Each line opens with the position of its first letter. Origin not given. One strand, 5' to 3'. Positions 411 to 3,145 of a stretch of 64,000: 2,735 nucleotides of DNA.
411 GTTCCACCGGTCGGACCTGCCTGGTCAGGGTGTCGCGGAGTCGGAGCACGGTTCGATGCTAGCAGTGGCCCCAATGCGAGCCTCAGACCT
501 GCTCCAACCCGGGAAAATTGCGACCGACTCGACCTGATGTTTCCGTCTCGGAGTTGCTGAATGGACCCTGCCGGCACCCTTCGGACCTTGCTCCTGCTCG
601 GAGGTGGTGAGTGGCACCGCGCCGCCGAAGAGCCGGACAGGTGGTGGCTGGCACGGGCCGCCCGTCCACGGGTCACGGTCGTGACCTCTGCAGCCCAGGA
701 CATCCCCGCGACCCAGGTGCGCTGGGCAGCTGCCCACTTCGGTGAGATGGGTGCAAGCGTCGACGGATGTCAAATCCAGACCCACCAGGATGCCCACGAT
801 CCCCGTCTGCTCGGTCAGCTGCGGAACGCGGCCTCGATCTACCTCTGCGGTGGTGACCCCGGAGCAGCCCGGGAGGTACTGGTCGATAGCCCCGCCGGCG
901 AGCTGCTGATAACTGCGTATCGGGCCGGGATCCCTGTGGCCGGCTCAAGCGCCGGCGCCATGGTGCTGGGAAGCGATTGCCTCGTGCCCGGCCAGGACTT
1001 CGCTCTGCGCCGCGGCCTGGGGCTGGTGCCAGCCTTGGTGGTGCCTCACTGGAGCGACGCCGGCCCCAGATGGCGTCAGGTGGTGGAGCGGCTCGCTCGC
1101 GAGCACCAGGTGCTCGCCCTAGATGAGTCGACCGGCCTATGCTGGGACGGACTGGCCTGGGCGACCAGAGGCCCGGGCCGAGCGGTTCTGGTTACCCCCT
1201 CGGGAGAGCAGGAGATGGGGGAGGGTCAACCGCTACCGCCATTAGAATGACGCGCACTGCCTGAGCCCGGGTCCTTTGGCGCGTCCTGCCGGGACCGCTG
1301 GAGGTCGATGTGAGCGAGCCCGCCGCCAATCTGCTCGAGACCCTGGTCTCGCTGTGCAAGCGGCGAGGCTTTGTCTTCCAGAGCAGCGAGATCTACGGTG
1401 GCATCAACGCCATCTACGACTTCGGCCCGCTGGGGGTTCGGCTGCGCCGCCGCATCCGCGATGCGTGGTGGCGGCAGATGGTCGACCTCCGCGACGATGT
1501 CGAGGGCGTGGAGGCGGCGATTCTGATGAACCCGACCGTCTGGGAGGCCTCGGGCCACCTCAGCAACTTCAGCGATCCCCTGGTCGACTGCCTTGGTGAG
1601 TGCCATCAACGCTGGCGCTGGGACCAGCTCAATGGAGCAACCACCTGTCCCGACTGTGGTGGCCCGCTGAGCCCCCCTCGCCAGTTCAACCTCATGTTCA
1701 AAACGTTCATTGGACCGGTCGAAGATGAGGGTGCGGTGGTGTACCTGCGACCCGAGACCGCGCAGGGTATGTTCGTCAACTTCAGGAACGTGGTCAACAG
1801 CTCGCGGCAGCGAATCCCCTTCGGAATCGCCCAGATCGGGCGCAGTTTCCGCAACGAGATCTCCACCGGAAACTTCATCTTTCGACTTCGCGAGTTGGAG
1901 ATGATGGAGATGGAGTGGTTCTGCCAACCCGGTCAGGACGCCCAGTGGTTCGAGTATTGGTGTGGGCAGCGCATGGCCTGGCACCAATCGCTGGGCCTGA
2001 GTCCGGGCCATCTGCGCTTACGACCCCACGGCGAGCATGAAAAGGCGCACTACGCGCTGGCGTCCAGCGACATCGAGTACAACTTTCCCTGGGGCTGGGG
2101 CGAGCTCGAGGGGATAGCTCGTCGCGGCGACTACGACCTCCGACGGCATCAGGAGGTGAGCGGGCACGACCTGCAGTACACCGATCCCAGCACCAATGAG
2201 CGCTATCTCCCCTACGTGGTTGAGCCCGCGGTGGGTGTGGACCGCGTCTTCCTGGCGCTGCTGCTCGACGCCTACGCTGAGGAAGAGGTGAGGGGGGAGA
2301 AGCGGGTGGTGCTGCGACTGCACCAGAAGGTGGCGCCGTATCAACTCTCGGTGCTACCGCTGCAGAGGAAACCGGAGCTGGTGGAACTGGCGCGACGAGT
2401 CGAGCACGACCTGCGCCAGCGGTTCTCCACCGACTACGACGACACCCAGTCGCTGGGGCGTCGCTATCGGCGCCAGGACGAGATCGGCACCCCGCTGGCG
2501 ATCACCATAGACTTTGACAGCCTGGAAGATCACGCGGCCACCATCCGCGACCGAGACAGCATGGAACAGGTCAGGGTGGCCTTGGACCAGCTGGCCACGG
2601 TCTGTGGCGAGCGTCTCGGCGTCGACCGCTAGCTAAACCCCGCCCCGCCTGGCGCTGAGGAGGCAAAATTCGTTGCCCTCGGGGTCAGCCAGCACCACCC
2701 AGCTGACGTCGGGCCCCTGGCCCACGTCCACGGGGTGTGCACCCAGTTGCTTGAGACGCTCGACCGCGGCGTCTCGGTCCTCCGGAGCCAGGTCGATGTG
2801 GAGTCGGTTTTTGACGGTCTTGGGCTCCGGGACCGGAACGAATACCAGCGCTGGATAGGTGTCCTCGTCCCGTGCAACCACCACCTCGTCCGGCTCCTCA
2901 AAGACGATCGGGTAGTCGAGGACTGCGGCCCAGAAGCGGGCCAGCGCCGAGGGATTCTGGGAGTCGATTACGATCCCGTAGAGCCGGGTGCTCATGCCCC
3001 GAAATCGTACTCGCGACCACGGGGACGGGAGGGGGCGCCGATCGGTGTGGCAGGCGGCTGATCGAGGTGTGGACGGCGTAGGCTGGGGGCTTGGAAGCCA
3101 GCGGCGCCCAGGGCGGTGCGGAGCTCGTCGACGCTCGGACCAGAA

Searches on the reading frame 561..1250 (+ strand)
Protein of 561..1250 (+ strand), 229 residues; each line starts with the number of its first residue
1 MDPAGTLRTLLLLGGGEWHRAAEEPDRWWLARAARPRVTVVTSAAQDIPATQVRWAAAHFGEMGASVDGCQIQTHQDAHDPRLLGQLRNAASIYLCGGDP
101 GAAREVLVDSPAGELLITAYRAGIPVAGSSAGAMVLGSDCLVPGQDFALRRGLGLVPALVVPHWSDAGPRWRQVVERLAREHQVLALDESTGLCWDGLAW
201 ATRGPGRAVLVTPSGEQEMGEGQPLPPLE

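Call 27: search_protein_families(library=pfam, proteins=[window:561-1250:+], max_evalue=0.00001)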
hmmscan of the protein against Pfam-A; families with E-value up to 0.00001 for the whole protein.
window:561-1250:+ (229 aa): 1 family
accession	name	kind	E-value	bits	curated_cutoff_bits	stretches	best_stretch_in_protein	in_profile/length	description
PF03575.23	Peptidase_S51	-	8.7e-14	52.1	23.9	1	10-194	1-197/206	Peptidase family S51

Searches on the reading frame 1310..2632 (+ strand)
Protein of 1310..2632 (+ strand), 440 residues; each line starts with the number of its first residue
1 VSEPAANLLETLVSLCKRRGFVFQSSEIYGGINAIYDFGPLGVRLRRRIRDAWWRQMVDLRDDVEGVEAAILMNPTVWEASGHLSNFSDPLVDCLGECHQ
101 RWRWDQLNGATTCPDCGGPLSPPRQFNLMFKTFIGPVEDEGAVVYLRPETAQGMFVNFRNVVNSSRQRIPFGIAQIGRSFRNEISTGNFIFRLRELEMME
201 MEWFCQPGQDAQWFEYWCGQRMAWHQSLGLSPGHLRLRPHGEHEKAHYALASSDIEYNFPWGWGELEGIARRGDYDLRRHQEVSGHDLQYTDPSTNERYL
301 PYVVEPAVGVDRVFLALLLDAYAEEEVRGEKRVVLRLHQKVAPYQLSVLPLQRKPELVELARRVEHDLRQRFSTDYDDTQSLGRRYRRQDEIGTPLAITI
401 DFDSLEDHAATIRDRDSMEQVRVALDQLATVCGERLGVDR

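Call 27: search_protein_families(library=pfam, proteins=[window:1310-2632:+], max_evalue=0.00001)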
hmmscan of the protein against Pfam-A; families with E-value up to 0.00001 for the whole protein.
window:1310-2632:+ (440 aa): 2 families
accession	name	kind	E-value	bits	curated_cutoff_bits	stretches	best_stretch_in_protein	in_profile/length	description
PF03129.25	HGTP_anticodon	-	1e-19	70.9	21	1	345-432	1-91/94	Anticodon binding domain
PF00587.30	tRNA-synt_2b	-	5.3e-12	46.6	29.3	1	138-318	4-176/179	tRNA synthetase class II core domain (G, H, P, S and T)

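Call 58: find_encoding_contigs(protein=window:1310-2632:+, flank=10000, max_places=1)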
Protein window:1310-2632:+ (440 aa): 3 contigs read that carry it; 1 place shown.
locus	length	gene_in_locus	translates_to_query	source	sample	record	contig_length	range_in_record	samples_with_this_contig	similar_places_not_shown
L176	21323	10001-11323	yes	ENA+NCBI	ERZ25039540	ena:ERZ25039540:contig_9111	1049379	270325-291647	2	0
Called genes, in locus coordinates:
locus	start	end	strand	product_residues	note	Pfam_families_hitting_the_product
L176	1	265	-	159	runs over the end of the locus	-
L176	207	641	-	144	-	PF13473:Cupredoxin_1 (weak), PF00127:Copper-bind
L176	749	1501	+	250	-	PF00730:HhH-GPD, PF00633:HHH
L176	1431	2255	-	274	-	PF00378:ECH_1, PF16113:ECH_2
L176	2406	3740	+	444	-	PF00483:NTP_transferase, PF12804:NTP_transf_3, PF25084:LbH_EIF2B (faint), PF00132:Hexapep, PF25087:GMPPB_C (faint), PF00132:Hexapep (weak)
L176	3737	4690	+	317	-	PF13793:Pribosyltran_N, PF00156:Pribosyltran, PF14572:Pribosyl_synth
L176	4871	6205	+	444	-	PF01595:CNNM, PF00571:CBS, PF03471:CorC_HlyC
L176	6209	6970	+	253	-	PF11967:RecO_N, PF02565:RecO_C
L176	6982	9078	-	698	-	PF01406:tRNA-synt_1e, PF09334:tRNA-synt_1g (faint), PF00535:Glycos_transf_2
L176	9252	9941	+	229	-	PF03575:Peptidase_S51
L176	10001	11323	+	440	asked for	PF00587:tRNA-synt_2b, PF03129:HGTP_anticodon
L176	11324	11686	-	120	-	PF18029:Glyoxalase_6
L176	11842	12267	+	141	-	-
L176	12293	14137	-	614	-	PF00664:ABC_membrane, PF00005:ABC_tran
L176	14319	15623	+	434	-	PF01326:PPDK_N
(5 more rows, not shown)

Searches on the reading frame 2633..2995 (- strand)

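Call 27: search_protein_families(library=pfam, proteins=[window:2633-2995:-], max_evalue=0.00001)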
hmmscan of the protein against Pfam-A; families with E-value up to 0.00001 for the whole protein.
window:2633-2995:- (120 aa): 1 family
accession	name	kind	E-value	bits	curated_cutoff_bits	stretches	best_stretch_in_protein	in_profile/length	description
PF18029.7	Glyoxalase_6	-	9.2e-31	107.1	23.6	1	8-113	2-106/106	Glyoxalase-like domain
